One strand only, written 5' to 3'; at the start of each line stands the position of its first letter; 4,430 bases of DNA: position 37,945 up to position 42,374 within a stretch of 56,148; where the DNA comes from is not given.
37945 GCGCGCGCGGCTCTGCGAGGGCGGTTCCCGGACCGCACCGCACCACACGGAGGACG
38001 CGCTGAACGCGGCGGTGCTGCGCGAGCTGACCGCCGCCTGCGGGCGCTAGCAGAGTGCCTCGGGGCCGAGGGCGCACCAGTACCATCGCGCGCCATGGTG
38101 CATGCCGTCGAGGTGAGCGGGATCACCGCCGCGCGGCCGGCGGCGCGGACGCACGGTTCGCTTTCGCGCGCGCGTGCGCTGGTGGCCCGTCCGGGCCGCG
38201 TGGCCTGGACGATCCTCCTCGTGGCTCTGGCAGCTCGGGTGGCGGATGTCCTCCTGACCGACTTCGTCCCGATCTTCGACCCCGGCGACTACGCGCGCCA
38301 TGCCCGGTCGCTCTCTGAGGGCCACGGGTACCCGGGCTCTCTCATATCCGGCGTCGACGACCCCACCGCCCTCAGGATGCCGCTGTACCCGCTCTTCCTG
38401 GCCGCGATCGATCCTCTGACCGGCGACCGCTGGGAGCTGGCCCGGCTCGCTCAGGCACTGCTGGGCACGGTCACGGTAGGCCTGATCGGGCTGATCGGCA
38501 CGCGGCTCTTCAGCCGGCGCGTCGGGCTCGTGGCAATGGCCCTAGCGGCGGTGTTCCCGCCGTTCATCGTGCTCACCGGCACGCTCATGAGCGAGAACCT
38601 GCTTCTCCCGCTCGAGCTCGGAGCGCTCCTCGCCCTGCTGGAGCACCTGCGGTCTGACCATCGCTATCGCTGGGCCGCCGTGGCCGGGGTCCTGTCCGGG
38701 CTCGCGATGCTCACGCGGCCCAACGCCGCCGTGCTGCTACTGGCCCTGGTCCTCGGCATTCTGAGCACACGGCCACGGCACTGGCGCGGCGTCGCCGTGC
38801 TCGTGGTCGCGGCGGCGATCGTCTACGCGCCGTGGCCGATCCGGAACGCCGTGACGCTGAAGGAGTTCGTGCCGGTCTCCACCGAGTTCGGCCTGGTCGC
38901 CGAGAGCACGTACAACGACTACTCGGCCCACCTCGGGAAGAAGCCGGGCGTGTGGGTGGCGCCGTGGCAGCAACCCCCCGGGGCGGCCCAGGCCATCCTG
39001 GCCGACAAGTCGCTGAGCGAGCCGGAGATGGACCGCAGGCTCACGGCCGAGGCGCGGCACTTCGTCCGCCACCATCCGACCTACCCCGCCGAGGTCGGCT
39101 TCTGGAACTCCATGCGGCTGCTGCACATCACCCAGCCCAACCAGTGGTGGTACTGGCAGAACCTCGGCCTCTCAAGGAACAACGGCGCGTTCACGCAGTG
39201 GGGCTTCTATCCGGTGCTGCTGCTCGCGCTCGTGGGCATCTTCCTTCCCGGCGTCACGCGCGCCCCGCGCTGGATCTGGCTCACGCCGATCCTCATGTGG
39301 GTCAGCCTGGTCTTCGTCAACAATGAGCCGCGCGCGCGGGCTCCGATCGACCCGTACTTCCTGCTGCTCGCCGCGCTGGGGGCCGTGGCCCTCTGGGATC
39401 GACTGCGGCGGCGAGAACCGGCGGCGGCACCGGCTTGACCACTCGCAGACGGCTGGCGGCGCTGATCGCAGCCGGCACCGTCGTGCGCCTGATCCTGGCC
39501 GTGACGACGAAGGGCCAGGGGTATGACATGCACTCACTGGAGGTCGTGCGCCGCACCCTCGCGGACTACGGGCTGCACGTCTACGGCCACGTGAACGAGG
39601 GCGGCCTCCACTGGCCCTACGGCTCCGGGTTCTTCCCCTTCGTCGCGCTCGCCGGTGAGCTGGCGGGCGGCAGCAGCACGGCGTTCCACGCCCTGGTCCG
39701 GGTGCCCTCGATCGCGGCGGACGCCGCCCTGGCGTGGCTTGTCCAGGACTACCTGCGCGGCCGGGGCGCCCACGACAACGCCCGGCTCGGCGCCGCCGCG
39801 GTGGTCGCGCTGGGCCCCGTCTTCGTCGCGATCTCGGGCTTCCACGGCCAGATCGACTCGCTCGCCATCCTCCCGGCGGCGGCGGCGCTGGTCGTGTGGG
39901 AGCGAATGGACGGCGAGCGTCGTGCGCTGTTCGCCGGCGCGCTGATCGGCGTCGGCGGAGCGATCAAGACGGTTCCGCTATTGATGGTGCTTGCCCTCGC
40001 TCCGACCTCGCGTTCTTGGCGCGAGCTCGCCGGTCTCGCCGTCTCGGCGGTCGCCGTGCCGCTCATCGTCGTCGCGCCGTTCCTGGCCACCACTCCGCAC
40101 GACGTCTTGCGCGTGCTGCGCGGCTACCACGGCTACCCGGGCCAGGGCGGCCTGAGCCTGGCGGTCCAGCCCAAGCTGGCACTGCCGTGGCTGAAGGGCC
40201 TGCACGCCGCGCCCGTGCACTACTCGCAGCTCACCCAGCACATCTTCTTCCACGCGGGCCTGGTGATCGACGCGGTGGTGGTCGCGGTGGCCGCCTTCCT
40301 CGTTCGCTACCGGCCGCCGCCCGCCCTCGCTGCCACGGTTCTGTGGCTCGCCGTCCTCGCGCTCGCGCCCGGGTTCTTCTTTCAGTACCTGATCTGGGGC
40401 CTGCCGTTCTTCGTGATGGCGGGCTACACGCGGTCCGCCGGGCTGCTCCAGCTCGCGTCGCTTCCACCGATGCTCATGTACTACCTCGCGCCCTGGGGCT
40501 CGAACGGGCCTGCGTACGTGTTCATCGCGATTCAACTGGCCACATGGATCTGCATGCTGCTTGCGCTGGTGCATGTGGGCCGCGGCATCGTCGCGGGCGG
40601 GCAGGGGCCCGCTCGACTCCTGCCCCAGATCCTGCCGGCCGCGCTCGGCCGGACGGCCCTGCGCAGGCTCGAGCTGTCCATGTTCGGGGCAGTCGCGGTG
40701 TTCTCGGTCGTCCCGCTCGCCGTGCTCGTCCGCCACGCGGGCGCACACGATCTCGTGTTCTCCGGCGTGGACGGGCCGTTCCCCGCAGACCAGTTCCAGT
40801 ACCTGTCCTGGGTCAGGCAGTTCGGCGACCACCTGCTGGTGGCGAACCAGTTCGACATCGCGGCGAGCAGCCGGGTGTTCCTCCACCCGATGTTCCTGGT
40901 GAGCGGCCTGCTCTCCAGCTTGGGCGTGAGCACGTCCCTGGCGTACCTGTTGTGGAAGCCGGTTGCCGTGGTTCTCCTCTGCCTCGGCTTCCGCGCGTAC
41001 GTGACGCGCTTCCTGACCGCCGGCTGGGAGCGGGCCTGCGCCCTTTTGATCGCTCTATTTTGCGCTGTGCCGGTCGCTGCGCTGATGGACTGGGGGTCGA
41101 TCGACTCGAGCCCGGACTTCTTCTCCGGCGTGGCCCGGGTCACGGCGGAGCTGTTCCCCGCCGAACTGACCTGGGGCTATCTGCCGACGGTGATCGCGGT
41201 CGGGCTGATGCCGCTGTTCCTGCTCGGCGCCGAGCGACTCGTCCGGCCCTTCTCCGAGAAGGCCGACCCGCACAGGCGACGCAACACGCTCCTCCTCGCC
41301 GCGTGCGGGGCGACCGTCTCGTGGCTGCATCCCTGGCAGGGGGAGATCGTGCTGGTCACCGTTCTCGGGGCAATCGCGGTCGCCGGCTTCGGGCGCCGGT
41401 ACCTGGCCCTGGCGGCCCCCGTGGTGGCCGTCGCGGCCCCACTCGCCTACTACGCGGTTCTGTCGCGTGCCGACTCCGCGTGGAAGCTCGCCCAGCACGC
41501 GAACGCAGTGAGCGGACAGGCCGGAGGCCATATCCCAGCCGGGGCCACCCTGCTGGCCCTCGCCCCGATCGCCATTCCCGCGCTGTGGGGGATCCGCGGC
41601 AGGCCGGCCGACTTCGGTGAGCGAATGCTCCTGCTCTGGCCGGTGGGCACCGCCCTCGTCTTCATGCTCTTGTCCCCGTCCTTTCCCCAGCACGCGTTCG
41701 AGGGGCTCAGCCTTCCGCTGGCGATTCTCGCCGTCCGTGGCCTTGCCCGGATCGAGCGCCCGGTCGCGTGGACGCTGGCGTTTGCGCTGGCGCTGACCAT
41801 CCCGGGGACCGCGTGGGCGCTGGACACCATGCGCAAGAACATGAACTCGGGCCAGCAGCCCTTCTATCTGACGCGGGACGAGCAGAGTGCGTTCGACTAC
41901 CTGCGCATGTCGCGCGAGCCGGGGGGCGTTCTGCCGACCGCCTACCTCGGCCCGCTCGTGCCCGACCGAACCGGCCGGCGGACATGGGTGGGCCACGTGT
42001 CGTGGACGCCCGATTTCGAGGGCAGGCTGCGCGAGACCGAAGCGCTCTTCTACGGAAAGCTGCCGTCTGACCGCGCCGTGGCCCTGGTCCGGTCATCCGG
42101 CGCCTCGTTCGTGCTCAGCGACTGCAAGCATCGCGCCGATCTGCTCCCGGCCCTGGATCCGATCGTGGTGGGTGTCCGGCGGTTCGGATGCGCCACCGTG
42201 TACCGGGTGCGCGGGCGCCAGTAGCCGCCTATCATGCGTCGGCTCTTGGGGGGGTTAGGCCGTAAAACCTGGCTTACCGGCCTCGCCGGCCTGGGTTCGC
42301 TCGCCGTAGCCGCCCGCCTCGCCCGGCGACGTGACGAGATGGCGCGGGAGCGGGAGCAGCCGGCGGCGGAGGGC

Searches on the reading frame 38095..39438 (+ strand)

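Call 29: search_protein_families(library=pfam, proteins=[window:38095-39438:+], max_evalue=0.001)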
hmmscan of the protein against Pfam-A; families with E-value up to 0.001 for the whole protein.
window:38095-39438:+ (447 aa): 1 family
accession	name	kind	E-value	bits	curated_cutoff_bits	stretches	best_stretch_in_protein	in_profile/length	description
PF13231.12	PMT_2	-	8e-17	62.3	26.1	1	96-243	4-153/160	Dolichyl-phosphate-mannose-protein mannosyltransferase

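Call 74: search_protein_families(library=ncbifam, proteins=[window:38095-39438:+], max_evalue=0.01)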
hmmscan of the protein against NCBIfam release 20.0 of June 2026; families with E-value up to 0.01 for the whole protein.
window:38095-39438:+ (447 aa): 1 family
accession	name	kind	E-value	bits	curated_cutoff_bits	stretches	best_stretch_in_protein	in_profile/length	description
TIGR03663.1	TIGR03663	subfamily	0.0025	16.9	126.25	1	99-222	56-178/435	flippase activity-associated protein Agl23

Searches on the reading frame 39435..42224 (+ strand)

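Call 29: search_protein_families(library=pfam, proteins=[window:39435-42224:+], max_evalue=0.001)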
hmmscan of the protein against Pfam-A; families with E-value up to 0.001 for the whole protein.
window:39435-42224:+ (929 aa): 1 family
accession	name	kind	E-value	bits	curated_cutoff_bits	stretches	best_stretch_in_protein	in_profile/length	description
PF09594.16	GT87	-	9.6e-12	45.6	25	1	89-309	24-232/237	Glycosyltransferase family 87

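Call 74: search_protein_families(library=ncbifam, proteins=[window:39435-42224:+], max_evalue=0.01)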
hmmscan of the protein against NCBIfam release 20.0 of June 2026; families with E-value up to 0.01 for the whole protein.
window:39435-42224:+ (929 aa): 0 families
